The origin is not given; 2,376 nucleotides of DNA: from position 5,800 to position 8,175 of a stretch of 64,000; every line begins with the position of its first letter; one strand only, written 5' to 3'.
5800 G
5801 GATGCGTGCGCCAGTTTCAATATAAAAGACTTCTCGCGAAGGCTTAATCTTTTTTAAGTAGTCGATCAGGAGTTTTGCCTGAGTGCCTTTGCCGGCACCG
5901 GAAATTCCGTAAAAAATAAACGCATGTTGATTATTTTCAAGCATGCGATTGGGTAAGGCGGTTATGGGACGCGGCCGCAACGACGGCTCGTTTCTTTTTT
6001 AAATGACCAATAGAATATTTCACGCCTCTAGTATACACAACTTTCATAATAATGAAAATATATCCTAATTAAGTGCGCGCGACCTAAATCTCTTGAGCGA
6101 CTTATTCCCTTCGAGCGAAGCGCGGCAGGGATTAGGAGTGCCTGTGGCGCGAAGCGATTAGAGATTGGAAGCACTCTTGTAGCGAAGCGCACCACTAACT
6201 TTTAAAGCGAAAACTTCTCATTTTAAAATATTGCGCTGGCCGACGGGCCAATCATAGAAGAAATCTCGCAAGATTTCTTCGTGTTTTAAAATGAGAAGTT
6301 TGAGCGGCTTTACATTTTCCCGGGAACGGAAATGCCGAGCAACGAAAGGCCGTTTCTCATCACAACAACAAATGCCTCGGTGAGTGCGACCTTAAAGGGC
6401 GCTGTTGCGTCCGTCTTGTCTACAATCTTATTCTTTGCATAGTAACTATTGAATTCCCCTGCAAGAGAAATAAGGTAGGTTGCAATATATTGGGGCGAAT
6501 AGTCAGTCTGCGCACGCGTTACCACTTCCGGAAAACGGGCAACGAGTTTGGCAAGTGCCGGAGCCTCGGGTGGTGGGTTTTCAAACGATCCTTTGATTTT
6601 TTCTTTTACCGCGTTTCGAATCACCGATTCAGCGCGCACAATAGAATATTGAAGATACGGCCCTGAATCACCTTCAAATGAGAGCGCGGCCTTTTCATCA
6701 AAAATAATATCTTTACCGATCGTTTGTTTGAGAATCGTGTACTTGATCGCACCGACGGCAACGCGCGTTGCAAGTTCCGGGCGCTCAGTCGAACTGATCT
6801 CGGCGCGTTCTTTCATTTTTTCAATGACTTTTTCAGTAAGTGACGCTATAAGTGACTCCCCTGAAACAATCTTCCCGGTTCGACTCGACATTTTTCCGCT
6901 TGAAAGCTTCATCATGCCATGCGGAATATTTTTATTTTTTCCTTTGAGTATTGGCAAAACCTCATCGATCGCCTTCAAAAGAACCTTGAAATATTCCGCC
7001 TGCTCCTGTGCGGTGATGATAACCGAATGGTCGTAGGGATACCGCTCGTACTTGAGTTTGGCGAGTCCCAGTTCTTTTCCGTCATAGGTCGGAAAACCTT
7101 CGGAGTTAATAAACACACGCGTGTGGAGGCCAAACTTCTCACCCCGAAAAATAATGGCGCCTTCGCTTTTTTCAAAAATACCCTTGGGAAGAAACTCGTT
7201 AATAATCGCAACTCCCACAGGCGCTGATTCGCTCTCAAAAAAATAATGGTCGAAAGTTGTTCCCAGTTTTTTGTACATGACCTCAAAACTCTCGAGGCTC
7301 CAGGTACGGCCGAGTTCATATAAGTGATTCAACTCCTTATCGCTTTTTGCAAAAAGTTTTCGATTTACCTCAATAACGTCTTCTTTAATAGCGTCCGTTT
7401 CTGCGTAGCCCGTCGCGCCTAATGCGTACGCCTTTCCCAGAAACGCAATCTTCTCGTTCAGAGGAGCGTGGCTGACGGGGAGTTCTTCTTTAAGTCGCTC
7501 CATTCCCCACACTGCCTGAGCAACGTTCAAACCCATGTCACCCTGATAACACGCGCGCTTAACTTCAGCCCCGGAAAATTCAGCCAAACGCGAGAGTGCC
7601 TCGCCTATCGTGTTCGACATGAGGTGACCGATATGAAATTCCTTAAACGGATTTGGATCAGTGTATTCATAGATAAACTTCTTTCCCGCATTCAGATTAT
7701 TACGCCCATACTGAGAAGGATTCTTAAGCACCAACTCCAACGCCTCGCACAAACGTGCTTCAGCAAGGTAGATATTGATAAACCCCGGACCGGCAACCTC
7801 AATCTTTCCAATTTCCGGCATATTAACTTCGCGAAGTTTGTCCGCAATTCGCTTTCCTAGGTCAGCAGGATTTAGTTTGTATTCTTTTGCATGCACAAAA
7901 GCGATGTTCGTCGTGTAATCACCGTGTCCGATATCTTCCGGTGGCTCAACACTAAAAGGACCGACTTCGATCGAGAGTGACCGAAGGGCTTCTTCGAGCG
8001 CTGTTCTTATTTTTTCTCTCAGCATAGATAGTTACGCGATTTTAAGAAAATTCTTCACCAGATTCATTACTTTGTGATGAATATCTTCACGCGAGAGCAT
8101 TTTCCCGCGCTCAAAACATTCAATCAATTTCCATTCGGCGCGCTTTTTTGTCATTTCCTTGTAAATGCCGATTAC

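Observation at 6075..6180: Duplicated ~105-bp intergenic element (second copy at 32001-32106)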

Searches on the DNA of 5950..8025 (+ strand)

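Call 9: search_rna_families(source=window, start=5950, end=6330, threshold=evalue, max_evalue=10)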
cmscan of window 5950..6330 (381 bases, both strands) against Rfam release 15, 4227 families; matches with E-value up to 10: 4.
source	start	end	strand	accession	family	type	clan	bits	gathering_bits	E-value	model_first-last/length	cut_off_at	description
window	6206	6306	+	RF03743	MIR7696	Gene; miRNA;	-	21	83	0.16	1-88/88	no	MIR7696 microRNA precursor family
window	6206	6306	-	RF03743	MIR7696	Gene; miRNA;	-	19.1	83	0.49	1-88/88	no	MIR7696 microRNA precursor family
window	6216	6296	+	RF00979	mir-553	Gene; miRNA;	-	17.7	82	1.2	1-62/62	no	mir-553 microRNA precursor family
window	6216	6296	-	RF00979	mir-553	Gene; miRNA;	-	16.2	82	3.1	1-62/62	no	mir-553 microRNA precursor family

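Call 41: search_dna_similar(query=window:6060-6310:+, collection=phages, mode=distant, max_evalue=1)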
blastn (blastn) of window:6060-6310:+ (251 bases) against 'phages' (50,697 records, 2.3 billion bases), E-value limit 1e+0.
Records with a match: 2; places in all: 2; records where one place covers at least 80% of the query: 0.
Best place of each record, by identity: 90-95% 2.
By first word of the organism name: Pseudomonas 2.
By host as written in the record: Pseudomonas putida var. Manila 2.
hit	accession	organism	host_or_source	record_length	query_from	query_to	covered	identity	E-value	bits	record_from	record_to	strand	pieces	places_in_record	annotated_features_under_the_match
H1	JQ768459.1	Pseudomonas phage Lu11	Pseudomonas putida var. Manila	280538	201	227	11%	92.6%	2e-1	41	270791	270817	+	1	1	promoter | hypothetical protein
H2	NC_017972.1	Pseudomonas phage Lu11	Pseudomonas putida var. Manila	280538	201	227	11%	92.6%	2e-1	41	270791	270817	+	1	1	promoter | hypothetical protein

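Call 42: search_dna_similar(query=window:6060-6310:+, collection=plasmids, mode=distant, max_evalue=1)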
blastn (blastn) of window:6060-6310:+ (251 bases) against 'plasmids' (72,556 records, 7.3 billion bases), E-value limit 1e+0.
No match.
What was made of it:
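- Tried and rejected: blastn against phage and plasmid collections found nothing relevant (calls 41, 42).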

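Call 74: search_with_rna_model(model_id=R1, sources=[L001, L002, L004, L006, L007, L008, L009, L010, L011, L012, L013, L014, L015, L016, L017, L018, L019, L020, L021, L022, L023, L024, L025, L026, L027, L028, L029, L030, L031, L032, L033, L034, L035, L036, L037, L038, L039, L040, L041, L042, L043, L044, L045, L046, L047, L048, L049, L051, L052, L053, L054, L055, L056, L057, L058, L059, L060, L061, L062, L063, L064, L065, L066, L067, L068, L069, L070, L071, L072, L073, L074, L075, L076, L077, L078, L079, L080, L081, L082, L084, L086, L087, L088, L089, L090, L091, L092, L093, L094, L095, L096, L097, L098, L099, L100, L101, L102, L103, L104, L105], max_evalue=0.01, make_alignment=true)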
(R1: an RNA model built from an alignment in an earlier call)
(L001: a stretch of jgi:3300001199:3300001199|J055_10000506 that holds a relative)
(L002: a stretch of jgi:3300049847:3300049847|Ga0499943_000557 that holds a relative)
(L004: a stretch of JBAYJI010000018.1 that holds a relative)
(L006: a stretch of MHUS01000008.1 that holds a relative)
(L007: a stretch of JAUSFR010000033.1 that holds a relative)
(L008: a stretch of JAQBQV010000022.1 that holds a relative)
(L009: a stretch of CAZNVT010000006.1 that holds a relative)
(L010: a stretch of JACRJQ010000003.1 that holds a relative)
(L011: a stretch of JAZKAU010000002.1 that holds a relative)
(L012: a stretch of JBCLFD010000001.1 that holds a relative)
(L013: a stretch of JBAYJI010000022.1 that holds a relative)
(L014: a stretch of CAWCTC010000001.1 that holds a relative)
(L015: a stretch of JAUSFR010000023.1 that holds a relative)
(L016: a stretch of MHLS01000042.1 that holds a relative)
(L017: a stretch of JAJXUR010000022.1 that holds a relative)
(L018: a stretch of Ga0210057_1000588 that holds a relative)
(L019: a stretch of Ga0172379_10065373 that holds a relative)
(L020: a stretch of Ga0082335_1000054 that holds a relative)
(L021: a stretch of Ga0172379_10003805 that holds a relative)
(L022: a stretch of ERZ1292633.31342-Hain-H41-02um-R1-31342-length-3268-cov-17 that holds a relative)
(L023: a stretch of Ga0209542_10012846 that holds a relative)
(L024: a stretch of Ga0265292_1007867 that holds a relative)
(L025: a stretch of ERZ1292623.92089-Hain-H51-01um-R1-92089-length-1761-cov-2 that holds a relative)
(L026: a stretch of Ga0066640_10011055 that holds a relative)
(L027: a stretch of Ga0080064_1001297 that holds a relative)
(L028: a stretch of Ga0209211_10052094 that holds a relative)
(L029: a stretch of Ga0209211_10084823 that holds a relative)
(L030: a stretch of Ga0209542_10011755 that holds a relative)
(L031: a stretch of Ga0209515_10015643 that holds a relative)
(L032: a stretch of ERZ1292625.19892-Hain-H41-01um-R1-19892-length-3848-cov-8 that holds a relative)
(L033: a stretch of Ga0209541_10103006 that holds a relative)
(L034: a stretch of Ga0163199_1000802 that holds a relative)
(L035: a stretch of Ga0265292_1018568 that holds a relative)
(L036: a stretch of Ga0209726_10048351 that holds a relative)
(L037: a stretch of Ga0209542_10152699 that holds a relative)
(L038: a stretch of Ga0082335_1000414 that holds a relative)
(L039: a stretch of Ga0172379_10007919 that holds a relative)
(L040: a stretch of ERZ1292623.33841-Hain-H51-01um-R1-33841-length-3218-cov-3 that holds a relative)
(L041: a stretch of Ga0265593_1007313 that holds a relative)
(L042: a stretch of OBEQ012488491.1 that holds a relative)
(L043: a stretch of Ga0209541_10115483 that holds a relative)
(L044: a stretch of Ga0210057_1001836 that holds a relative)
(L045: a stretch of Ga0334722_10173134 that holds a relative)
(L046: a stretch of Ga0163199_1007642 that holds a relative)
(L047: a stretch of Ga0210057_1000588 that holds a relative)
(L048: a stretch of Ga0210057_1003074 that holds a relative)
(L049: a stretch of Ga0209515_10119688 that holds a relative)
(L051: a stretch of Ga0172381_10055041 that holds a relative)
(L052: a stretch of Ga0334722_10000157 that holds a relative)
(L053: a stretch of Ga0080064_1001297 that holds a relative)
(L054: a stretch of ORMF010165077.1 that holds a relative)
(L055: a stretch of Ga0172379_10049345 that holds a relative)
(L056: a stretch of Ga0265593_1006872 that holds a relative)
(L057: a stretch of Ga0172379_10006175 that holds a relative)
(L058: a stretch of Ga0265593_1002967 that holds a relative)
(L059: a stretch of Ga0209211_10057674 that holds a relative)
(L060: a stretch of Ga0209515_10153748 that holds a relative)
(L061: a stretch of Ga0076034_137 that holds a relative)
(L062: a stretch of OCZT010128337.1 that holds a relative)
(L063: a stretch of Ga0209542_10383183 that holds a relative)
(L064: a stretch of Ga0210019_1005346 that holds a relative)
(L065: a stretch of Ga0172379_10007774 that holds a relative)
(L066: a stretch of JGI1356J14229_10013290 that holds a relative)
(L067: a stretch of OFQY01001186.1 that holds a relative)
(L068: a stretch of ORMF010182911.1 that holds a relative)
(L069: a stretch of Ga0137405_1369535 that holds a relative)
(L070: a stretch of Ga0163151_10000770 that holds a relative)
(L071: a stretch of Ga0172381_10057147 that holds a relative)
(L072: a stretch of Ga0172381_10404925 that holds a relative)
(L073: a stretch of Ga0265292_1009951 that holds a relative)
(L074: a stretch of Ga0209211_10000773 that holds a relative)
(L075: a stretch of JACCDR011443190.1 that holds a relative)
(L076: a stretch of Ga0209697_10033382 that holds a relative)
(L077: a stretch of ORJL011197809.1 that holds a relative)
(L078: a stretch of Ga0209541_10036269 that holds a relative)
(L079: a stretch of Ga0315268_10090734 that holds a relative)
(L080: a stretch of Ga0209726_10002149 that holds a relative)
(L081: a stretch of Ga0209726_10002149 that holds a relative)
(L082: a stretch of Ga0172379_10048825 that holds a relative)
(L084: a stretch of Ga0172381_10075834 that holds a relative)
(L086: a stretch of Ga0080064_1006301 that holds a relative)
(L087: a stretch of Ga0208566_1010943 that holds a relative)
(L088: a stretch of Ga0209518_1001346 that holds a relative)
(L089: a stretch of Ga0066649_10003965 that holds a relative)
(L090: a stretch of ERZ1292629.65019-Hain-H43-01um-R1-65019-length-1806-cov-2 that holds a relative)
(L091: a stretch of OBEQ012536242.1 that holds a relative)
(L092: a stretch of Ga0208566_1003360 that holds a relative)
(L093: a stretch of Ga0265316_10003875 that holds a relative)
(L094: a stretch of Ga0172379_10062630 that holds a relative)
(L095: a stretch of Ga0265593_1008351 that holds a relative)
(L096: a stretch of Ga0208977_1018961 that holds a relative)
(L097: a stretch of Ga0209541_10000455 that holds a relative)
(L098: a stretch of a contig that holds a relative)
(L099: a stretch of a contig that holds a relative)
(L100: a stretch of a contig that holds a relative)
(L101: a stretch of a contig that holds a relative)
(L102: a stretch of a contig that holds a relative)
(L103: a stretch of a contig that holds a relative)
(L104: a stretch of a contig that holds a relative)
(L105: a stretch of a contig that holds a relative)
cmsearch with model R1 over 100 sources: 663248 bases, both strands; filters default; matches with E-value up to 0.01: 128.
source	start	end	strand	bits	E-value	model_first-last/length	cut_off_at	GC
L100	1004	1059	-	87.2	1.6e-22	1-56/56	no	0.46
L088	13211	13266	+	87.1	1.7e-22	1-56/56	no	0.43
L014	6263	6318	-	86.9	2e-22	1-56/56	no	0.45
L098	8865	8920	+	86.4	2.8e-22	1-56/56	no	0.43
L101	1863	1918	+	86.4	2.8e-22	1-56/56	no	0.43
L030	6690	6745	-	86.3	2.9e-22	1-56/56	no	0.45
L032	2015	2070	+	86.3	2.9e-22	1-56/56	no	0.45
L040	1429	1484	-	86.3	2.9e-22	1-56/56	no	0.45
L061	569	624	+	86.3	2.9e-22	1-56/56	no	0.45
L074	9631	9686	-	86.3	2.9e-22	1-56/56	no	0.45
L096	1510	1565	+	86.3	2.9e-22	1-56/56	no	0.45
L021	1799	1854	-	86.2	3.1e-22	1-56/56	no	0.43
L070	9694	9749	-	86.2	3.3e-22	1-56/56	no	0.46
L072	404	459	+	86.1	3.4e-22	1-56/56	no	0.41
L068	403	458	+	86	3.5e-22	1-56/56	no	0.43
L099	10987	11042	-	86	3.5e-22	1-56/56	no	0.43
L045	53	108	+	85.6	4.8e-22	1-56/56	no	0.43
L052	5329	5384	-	85.6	4.8e-22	1-56/56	no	0.43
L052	7349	7404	+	85.6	4.8e-22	1-56/56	no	0.43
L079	2578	2633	+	85.6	4.8e-22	1-56/56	no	0.43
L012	2712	2767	+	85.4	5.3e-22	1-56/56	no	0.46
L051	1000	1055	+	85.3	5.9e-22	1-56/56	no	0.43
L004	7284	7339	+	85.3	5.9e-22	1-56/56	no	0.46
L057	7622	7677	+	85.3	5.9e-22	1-56/56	no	0.46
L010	1569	1624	+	85.2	6.4e-22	1-56/56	no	0.46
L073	2440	2495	-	85.2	6.5e-22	1-56/56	no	0.39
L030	3560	3615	-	85.1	6.7e-22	1-56/56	no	0.45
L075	1677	1732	-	84.8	8e-22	1-56/56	no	0.43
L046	2382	2437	-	84.8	8e-22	1-56/56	no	0.41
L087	813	868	+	84.8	8e-22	1-56/56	no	0.41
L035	1962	2017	+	84.7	8.6e-22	1-56/56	no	0.43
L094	2894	2949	+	84.7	9.1e-22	1-56/56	no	0.45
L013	675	730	+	84.5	9.9e-22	1-56/56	no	0.48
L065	675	730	+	84.5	9.9e-22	1-56/56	no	0.48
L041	2741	2796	+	84.5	1e-21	1-56/56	no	0.39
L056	27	82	+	84.5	1e-21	1-56/56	no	0.39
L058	4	59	-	84.5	1e-21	1-56/56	no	0.39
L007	5135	5190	-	84.4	1.1e-21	1-56/56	no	0.48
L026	107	162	+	84.4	1.1e-21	1-56/56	no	0.5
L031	48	103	+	84.4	1.1e-21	1-56/56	no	0.5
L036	1942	1997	-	84.4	1.1e-21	1-56/56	no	0.5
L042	1496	1551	+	84.4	1.1e-21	1-56/56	no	0.5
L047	2642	2697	+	84.4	1.1e-21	1-56/56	no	0.5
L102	990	1045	+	84.4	1.1e-21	1-56/56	no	0.5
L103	3680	3735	-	84.4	1.1e-21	1-56/56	no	0.5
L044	5429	5484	+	84.2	1.2e-21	1-56/56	no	0.52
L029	131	186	-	84.1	1.4e-21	1-56/56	no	0.43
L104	6799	6854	-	83.6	1.9e-21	1-56/56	no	0.41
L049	119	174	+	83.6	1.9e-21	1-56/56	no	0.5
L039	13348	13403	+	83.4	2.1e-21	1-56/56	no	0.45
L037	1881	1936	-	83.3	2.2e-21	1-56/56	no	0.46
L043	1779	1834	-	83.3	2.2e-21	1-56/56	no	0.46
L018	6597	6652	+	83.2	2.4e-21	1-56/56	no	0.45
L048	2678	2733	-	83.2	2.4e-21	1-56/56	no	0.45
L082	3614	3669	-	83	2.8e-21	1-56/56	no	0.45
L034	5236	5291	+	82.9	3e-21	1-56/56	no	0.43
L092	7850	7905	+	82.9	3e-21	1-56/56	no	0.43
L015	920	975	-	82.9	3e-21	1-56/56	no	0.46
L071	3253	3308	+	82.8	3.3e-21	1-56/56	no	0.43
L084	50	105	+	82.8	3.3e-21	1-56/56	no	0.43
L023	3493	3548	-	82.5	3.9e-21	1-56/56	no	0.5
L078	5958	6013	+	82.5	3.9e-21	1-56/56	no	0.5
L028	3211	3266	-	82.3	4.5e-21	1-56/56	no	0.5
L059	1746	1801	+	82.3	4.5e-21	1-56/56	no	0.5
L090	764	819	-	82.3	4.6e-21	1-56/56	no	0.39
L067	3583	3638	-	82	5.6e-21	1-56/56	no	0.45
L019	1542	1597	-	81.8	6.5e-21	1-56/56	no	0.45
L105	4956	5011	-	81.8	6.6e-21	1-56/56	no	0.45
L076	665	720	-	81.5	7.6e-21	1-56/56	no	0.39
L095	1374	1429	-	81.3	9e-21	1-56/56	no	0.38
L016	2856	2911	+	81.1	1e-20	1-56/56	no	0.48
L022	93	148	+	79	4.4e-20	1-56/56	no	0.48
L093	9890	9945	-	78.7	5.4e-20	1-56/56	no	0.39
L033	293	348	+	78.5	6e-20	1-56/56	no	0.48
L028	864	919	-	77.9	9.1e-20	1-56/56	no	0.48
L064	2161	2217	+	77.8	9.9e-20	1-56/56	no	0.44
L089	8315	8371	-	77.8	9.9e-20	1-56/56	no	0.44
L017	6166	6221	+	77.4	1.3e-19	1-56/56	no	0.46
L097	902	957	-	77.2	1.5e-19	1-56/56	no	0.46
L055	2587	2642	-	77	1.6e-19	1-56/56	no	0.41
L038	5655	5711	-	76.6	2.2e-19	1-56/56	no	0.47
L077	9965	10021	+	76.6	2.2e-19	1-56/56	no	0.47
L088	13105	13157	+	76.6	2.2e-19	1-56/56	no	0.42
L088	13158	13210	+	76.6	2.2e-19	1-56/56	no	0.42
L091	1272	1328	+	76.6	2.3e-19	1-56/56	no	0.42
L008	7229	7284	-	76.5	2.3e-19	1-56/56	no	0.52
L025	1540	1595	+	75.6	4.3e-19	1-56/56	no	0.54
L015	976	1028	-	74.9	7e-19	1-56/56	no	0.47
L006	1919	1974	-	74.7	8.4e-19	1-56/56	no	0.48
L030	3616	3668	-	74.6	8.9e-19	1-56/56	no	0.43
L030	3669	3721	-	74.6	8.9e-19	1-56/56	no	0.43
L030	6746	6798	-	74.6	8.9e-19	1-56/56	no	0.43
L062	1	50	-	73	2.5e-18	1-50/56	3'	0.4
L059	1693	1745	+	72.6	3.4e-18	1-56/56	no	0.47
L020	2170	2225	-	72.4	4e-18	1-56/56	no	0.52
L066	400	455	+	72.4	4e-18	1-56/56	no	0.52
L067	6819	6874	+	71.8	5.7e-18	1-56/56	no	0.46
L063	78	130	+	68.2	6.9e-17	1-56/56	no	0.51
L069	2744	2799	-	67.9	8.7e-17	1-56/56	no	0.52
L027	2301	2357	-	67.3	1.2e-16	1-56/56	no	0.51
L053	4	60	+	67.3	1.2e-16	1-56/56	no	0.51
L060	1359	1415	-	67.3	1.2e-16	1-56/56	no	0.51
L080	2058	2114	+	67.3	1.2e-16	1-56/56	no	0.51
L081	13173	13229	-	67.3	1.2e-16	1-56/56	no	0.51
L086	9967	10023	-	67.3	1.2e-16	1-56/56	no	0.51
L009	6621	6676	-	66.4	2.3e-16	1-56/56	no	0.52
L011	4011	4066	-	66.1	2.9e-16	1-56/56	no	0.41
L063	131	186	+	65.2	5.4e-16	1-56/56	no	0.46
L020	81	137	+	54.4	8.5e-13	1-56/56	no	0.42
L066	2488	2544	-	54.4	8.5e-13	1-56/56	no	0.42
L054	1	46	-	54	1.1e-12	1-45/56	3'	0.48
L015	2639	2697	+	51.8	4.9e-12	1-56/56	no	0.41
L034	51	108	+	51.1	8.1e-12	1-56/56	no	0.36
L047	1115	1173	-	49.1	3.2e-11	1-56/56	no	0.44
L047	2467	2525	-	46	2.6e-10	1-56/56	no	0.47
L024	4321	4378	+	44.7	6.5e-10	1-56/56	no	0.36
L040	894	953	-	38.7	3.8e-08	1-56/56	no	0.57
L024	4423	4481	-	36.3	2e-07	1-56/56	no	0.39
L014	6177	6236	-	34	9.3e-07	1-56/56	no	0.33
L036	446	504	-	33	1.9e-06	1-56/56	no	0.46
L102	2483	2541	+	33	1.9e-06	1-56/56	no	0.46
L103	2184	2242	-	33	1.9e-06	1-56/56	no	0.46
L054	75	119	-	25.1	0.00042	1-56/56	no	0.4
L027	2386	2430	-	25.1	0.00042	1-56/56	no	0.4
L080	1985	2029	+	25.1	0.00042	1-56/56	no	0.4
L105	5040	5084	-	25.1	0.00042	1-56/56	no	0.4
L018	1707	1751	-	25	0.00043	1-56/56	no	0.42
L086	10055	10099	-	21.1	0.0061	1-56/56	no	0.38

Alignment A3: 128 matches aligned to the model, 80 columns, each read 5' to 3' on its own strand. Consensus structure (alignment columns), stored with it:
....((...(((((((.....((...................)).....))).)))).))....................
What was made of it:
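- A covariance model finds 128 units in 663 kb (call 74). Tandem arrays have no spacer (call 74). Density is low: about 1 non-seeded copy per 29 kb even in carriers (call 74).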

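Call 97: search_rna_families(sources=[L018, L080, L081, L064, L105, L051, L023, L099, L030, L088, L047, L067, L052], threshold=gathering)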
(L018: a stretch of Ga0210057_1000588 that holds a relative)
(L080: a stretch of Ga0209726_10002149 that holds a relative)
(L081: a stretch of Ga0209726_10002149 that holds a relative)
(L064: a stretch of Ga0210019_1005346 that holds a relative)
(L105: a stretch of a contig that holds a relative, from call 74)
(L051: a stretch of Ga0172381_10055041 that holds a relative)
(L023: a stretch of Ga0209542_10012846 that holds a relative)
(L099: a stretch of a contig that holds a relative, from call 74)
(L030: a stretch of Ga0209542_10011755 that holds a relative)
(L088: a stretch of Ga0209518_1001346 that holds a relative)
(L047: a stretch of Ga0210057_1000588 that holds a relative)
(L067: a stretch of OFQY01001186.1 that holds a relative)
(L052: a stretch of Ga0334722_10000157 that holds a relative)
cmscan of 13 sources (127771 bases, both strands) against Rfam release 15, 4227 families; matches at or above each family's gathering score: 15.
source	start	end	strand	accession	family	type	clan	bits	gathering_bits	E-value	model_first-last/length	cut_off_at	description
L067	8128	8198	+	RF00005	tRNA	Gene; tRNA;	CL00001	71.2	29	2.8e-13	1-71/71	no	tRNA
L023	9119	9191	-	RF00005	tRNA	Gene; tRNA;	CL00001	71.1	29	3.2e-13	1-71/71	no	tRNA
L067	4640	4710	+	RF00005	tRNA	Gene; tRNA;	CL00001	70.5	29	4.5e-13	1-71/71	no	tRNA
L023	3367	3439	+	RF00005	tRNA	Gene; tRNA;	CL00001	70.3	29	5.2e-13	1-71/71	no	tRNA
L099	229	301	+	RF00005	tRNA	Gene; tRNA;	CL00001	70.3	29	5e-13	1-71/71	no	tRNA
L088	8520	8593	+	RF00005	tRNA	Gene; tRNA;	CL00001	69.3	29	9.5e-13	1-71/71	no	tRNA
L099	888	960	+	RF00005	tRNA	Gene; tRNA;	CL00001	65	29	1.5e-11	1-71/71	no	tRNA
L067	4829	4900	-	RF00005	tRNA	Gene; tRNA;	CL00001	63.7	29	3.4e-11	1-71/71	no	tRNA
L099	9946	10016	+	RF00005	tRNA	Gene; tRNA;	CL00001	63.4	29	4e-11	1-71/71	no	tRNA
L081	3085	3155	+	RF00005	tRNA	Gene; tRNA;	CL00001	62.2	29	8.9e-11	1-71/71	no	tRNA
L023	2795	2866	+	RF00005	tRNA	Gene; tRNA;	CL00001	61.1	29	1.7e-10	1-71/71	no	tRNA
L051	847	928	+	RF00005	tRNA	Gene; tRNA;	CL00001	54.7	29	1e-08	1-71/71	no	tRNA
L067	3756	3826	-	RF00005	tRNA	Gene; tRNA;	CL00001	53.8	29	1.8e-08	1-71/71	no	tRNA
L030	1154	1241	+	RF00005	tRNA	Gene; tRNA;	CL00001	50.9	29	1.1e-07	1-71/71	no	tRNA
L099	1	61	+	RF00005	tRNA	Gene; tRNA;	CL00001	42.2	29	2.8e-05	14-71/71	5'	tRNA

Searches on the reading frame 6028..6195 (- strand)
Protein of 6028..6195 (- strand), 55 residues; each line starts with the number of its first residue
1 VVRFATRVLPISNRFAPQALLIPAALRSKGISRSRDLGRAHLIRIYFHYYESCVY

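Call 11: search_protein_families(library=pfam, proteins=[window:6028-6195:-])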
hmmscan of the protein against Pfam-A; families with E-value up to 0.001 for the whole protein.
window:6028-6195:- (55 aa): 0 families
